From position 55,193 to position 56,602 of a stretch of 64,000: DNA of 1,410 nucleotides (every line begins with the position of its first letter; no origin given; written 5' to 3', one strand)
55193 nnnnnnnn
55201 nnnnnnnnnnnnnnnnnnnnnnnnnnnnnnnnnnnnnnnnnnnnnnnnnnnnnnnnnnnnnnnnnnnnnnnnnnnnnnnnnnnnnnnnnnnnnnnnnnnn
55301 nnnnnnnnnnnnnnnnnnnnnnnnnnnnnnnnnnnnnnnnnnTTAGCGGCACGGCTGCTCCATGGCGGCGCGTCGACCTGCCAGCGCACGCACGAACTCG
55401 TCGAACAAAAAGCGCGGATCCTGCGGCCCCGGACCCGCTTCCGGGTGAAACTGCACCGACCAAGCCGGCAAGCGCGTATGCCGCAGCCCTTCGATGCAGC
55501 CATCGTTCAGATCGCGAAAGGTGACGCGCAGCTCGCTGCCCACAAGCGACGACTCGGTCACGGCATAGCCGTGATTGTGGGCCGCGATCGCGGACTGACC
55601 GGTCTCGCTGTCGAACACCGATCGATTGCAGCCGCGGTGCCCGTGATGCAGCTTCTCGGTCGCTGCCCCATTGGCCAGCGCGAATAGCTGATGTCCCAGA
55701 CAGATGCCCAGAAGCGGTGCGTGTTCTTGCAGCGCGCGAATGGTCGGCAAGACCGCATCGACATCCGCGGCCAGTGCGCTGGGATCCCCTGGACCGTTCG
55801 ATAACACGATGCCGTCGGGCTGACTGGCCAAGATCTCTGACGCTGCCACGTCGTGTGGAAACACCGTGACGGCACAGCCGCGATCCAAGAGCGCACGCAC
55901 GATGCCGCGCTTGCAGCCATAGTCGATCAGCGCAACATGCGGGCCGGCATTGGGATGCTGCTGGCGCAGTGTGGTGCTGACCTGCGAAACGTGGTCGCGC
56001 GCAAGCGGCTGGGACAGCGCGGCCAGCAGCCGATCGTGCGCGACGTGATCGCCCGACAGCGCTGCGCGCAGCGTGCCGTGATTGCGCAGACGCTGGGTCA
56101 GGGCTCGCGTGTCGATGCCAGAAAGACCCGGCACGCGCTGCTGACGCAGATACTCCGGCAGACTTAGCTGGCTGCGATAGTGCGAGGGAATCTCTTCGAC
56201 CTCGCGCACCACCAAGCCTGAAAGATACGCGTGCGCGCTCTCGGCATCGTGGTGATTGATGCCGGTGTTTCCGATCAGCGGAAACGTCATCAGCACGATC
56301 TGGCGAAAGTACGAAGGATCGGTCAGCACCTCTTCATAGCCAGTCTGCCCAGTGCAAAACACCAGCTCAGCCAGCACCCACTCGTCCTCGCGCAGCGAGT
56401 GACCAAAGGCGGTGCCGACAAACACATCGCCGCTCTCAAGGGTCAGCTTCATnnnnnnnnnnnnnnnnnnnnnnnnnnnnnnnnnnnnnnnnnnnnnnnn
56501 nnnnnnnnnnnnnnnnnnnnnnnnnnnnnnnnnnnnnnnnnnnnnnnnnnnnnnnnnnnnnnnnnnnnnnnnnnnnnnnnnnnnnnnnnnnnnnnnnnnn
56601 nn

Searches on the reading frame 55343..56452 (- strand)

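Call 57: search_protein_families(library=pfam, proteins=[window:55343-56452:-], max_evalue=0.00001)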
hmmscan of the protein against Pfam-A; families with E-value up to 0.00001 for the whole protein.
window:55343-56452:- (369 aa): 3 families
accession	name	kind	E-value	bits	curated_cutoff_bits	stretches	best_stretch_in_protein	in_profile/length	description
PF00117.34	GATase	-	6.5e-48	163.3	22.8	1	175-355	2-189/190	Glutamine amidotransferase class-I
PF00988.28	CPSase_sm_chain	-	8.9e-45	152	27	1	3-131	1-125/126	Carbamoyl-phosphate synthase small chain, CPSase domain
PF07722.19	Peptidase_C26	-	1.4e-08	35.2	20.5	1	239-338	100-219/219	Peptidase C26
